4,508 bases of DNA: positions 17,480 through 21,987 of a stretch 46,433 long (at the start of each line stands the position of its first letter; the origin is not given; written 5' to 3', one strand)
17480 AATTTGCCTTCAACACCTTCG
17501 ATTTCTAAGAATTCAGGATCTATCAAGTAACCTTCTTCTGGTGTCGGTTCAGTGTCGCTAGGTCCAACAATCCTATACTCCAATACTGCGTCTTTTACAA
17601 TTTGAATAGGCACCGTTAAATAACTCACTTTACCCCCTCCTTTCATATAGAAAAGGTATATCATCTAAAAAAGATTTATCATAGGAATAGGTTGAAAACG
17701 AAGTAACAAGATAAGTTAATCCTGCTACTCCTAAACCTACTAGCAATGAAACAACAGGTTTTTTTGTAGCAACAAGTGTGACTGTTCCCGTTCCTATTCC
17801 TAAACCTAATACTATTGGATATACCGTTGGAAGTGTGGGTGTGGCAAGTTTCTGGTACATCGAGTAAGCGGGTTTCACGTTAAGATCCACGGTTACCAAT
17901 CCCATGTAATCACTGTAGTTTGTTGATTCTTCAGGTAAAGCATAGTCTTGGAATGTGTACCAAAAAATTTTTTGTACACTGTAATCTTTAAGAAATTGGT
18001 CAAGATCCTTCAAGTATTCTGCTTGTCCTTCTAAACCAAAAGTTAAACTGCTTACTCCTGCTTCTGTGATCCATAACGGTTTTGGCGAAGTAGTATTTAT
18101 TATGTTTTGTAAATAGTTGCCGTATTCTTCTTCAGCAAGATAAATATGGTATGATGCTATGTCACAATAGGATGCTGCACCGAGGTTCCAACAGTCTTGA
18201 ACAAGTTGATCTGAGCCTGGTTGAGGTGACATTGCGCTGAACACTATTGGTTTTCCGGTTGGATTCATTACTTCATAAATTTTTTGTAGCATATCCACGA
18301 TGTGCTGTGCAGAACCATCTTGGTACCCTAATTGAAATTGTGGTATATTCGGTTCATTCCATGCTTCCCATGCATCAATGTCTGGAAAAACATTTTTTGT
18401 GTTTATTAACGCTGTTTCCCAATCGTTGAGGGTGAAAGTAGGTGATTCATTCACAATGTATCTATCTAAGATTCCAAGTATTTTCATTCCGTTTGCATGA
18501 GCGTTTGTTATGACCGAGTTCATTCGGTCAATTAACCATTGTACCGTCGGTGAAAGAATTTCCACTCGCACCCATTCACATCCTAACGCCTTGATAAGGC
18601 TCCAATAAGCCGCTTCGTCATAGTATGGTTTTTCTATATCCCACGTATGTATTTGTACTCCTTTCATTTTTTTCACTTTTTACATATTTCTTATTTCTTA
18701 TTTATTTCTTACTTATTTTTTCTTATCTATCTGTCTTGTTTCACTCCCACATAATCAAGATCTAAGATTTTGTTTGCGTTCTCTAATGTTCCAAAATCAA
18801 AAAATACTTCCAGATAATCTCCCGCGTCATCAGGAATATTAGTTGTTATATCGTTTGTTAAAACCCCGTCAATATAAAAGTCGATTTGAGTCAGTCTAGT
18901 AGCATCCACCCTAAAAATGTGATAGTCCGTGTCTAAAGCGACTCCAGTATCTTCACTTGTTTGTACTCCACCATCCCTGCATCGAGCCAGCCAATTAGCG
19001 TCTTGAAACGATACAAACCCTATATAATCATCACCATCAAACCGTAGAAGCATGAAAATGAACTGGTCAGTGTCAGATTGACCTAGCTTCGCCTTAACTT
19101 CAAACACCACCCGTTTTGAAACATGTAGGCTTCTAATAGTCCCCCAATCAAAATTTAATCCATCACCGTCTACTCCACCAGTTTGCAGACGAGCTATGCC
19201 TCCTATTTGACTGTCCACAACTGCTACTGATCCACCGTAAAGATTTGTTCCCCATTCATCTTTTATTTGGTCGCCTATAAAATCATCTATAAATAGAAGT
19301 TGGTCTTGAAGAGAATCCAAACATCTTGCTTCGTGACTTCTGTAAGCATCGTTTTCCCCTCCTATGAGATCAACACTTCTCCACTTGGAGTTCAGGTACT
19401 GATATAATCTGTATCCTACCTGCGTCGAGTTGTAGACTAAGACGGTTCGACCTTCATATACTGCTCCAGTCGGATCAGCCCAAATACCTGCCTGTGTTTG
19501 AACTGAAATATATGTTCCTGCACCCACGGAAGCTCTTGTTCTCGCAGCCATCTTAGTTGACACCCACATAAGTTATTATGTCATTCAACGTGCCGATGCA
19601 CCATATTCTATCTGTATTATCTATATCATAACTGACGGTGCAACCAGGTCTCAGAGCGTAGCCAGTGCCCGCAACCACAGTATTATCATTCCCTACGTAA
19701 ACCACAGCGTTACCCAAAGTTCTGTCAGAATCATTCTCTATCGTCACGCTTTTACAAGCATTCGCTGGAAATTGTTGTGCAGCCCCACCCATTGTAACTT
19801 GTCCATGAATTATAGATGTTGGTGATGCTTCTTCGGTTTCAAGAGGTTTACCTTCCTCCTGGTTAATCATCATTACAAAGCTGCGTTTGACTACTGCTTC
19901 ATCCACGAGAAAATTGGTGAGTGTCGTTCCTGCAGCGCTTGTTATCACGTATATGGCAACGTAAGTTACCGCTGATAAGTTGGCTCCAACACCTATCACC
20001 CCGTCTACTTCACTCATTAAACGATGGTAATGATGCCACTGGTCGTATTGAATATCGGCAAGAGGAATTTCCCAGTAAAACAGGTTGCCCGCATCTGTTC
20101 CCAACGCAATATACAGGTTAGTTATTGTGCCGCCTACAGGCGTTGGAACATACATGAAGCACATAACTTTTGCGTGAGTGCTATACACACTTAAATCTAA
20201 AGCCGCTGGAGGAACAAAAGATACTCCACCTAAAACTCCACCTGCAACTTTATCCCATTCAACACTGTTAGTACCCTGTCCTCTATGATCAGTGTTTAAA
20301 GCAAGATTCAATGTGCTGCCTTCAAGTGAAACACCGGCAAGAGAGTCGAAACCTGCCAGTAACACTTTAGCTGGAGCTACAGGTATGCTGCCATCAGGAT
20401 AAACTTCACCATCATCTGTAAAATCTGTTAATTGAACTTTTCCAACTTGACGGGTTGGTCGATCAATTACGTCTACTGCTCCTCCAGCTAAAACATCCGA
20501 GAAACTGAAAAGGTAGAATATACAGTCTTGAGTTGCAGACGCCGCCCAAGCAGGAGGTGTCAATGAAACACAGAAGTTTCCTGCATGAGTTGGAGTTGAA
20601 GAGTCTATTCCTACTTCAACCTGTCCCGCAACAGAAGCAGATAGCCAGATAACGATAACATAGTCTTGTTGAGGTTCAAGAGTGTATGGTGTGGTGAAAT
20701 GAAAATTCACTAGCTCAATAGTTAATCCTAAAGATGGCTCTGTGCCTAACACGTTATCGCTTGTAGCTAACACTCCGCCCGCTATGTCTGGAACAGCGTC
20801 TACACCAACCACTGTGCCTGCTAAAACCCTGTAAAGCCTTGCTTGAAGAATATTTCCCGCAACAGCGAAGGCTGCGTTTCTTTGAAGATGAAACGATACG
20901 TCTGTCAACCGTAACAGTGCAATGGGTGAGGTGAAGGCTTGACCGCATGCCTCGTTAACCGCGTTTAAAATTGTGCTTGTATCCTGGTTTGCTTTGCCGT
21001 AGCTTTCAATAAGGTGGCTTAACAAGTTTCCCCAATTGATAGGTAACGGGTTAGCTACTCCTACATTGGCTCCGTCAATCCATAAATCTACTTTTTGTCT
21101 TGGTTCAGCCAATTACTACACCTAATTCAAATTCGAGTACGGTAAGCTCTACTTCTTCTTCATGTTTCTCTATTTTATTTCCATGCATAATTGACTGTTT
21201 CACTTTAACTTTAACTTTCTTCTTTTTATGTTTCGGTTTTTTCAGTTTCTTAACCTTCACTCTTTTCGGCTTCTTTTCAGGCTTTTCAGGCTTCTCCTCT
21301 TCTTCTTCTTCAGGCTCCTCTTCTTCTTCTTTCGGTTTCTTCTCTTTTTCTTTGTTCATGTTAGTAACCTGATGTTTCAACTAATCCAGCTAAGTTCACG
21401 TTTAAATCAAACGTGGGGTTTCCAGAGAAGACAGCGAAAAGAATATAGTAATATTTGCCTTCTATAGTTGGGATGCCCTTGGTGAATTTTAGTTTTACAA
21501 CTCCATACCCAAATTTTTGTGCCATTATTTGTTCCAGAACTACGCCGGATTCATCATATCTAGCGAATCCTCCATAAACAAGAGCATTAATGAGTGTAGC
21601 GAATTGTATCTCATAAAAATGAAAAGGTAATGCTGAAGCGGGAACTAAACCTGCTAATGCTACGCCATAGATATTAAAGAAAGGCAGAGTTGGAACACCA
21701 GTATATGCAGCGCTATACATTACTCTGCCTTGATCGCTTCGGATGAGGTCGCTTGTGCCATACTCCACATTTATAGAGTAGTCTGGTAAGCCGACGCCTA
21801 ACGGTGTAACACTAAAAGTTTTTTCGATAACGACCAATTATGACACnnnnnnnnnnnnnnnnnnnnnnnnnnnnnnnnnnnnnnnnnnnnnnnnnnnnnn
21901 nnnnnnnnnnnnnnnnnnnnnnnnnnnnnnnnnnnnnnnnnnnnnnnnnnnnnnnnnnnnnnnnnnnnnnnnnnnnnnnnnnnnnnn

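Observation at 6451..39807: Shared N-terminal tag M-(V/P)-(F/L/I)-L-(Y/F)-(E/D/P)-E on at least 7 otherwise dissimilar proteins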

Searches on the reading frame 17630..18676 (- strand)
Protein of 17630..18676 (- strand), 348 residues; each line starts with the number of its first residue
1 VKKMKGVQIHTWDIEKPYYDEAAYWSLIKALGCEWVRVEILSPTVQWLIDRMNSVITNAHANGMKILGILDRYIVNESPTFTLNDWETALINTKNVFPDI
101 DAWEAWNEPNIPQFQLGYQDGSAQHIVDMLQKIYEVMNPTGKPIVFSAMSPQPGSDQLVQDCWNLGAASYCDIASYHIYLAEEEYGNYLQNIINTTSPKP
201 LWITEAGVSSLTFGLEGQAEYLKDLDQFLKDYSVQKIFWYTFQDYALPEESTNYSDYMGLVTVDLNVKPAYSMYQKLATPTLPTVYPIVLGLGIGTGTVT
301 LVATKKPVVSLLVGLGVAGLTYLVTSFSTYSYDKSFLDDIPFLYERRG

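Call 8: search_protein_families(library=pfam, max_evalue=0.01, proteins=[window:17630-18676:-])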
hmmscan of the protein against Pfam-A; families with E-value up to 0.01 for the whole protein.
window:17630-18676:- (348 aa): 1 family
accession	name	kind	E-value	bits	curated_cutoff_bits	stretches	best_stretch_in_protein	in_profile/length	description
PF11790.14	Glyco_hydro_cc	-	1.2e-06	28.7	21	1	100-244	66-212/237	Glycosyl hydrolase catalytic core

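Call 77: find_homologous_proteins(query=window:17630-18676:-, max_evalue=0.001)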
Query window:17630-18676:- (348 aa): 12 proteins with E <= 0.001 among 4183 candidates.
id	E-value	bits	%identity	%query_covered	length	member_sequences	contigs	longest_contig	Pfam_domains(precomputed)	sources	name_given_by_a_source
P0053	1.6e-234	796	100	99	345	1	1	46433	PF11790.15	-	-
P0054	3.0e-65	239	42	78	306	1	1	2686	-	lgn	-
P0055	4.9e-63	232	41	78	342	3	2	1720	PF11790.15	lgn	-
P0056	6.9e-62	228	38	79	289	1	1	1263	PF11790.15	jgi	jgi:hypothetical protein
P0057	5.8e-30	123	35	76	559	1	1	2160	PF01229.23,PF18998.7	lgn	-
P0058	2.2e-13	68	28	72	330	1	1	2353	PF00150.25,PF11790.15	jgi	-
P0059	1.1e-7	49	26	82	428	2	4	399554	PF00150.25,PF01229.23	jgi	-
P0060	1.3e-6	46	27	51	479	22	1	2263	PF18989.6,PF11790.15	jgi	jgi:hypothetical protein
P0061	4.8e-5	41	27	65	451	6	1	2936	PF11790.15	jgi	jgi:hypothetical protein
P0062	6.5e-4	37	25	72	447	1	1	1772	PF07745.20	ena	-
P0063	6.6e-4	37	27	54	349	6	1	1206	PF00150.25,PF11790.15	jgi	jgi:hypothetical protein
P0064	9.5e-4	37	26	75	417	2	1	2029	PF00150.25,PF00331.27,PF11790.15,PF01229.23,PF02449.22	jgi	jgi:polysaccharide biosynthesis protein PslG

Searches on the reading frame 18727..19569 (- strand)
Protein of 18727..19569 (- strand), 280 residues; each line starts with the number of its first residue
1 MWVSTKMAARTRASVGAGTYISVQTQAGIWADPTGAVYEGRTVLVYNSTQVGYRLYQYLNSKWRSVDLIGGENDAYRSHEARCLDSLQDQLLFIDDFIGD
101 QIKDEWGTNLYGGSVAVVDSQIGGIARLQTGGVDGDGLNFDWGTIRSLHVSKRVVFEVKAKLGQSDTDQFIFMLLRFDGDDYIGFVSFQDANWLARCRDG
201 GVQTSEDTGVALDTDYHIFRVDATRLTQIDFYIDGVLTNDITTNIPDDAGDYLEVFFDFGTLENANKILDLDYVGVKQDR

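Call 8: search_protein_families(library=pfam, max_evalue=0.01, proteins=[window:18727-19569:-])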
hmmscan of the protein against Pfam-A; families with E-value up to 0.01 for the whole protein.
window:18727-19569:- (280 aa): 0 families

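Call 51: search_protein_families(library=pfam, max_evalue=0.05, proteins=[window:18727-19569:-])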
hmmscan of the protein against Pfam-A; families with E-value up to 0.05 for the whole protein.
window:18727-19569:- (280 aa): 1 family
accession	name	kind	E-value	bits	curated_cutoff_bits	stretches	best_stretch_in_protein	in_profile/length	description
PF22237.3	SO2946-like_C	-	0.021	15.3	27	1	181-250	66-140/163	SO2946-like, C-terminal domain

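Call 90: search_solved_structures(query=window:18727-19569:-, max_evalue=1)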
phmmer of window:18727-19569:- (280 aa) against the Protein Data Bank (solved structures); distinct sequences matched with E-value up to 1: 1.
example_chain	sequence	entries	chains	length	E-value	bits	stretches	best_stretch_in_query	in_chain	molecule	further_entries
9iq3_A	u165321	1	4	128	0.03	17.2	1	19-53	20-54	AkaM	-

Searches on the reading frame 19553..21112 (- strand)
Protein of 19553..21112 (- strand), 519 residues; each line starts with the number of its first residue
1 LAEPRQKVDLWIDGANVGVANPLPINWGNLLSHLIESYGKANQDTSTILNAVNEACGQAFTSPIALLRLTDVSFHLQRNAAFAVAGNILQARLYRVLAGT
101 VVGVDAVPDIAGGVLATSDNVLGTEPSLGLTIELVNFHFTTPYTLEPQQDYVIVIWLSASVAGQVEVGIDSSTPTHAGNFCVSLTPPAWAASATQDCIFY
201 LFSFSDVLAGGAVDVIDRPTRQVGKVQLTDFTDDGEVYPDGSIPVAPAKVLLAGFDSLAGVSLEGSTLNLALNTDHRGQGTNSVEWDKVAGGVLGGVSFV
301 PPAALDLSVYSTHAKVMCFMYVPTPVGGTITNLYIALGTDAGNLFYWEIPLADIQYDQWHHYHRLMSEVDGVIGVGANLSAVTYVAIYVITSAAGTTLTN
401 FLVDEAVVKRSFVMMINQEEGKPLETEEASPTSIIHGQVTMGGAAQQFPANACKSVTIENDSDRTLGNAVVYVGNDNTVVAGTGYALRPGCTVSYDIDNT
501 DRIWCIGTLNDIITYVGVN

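Call 8: search_protein_families(library=pfam, max_evalue=0.01, proteins=[window:19553-21112:-])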
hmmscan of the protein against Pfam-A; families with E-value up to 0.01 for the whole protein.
window:19553-21112:- (519 aa): 0 families

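Call 12: search_dna_similar(query=window:19553-21112:-, collection=phages, mode=protein, max_evalue=0.001)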
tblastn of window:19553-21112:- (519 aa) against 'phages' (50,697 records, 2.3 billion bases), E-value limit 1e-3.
No match.

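Call 14: find_related_loci(query=window:19553-21112:-, collection=viral_contigs, flank=10000)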
Query window:19553-21112:- (519 aa) in viral_contigs; peptide patterns used: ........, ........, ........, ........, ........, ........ (x = any residue, [..] = any of these).
2 stretches matched a pattern, but none encodes a relative of the query by tblastn (E <= 1e-3).

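Call 50: search_protein_families(library=phrogs, max_evalue=0.01, proteins=[window:19553-21112:-])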
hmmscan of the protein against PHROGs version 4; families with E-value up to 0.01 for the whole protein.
window:19553-21112:- (519 aa): 0 families

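Call 89: search_solved_structures(query=window:19553-21112:-, max_evalue=1)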
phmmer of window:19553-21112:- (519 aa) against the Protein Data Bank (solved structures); distinct sequences matched with E-value up to 1: 0.
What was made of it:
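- Tried and rejected: The same held for the 519-aa and 280-aa proteins (calls 89, 90).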

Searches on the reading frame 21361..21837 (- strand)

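Call 6: search_protein_families(library=pfam, max_evalue=0.1, proteins=[window:21361-21837:-])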
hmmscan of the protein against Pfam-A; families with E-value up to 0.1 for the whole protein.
window:21361-21837:- (158 aa): 0 families

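Call 7: search_protein_families(library=phrogs, max_evalue=0.1, proteins=[window:21361-21837:-])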
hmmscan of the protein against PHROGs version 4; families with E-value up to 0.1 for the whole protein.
window:21361-21837:- (158 aa): 1 family
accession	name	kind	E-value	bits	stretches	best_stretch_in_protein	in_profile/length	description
phrog_11839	-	moron, auxiliary metabolic gene and host takeover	0.079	14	0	51-65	5-19/38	membrane protein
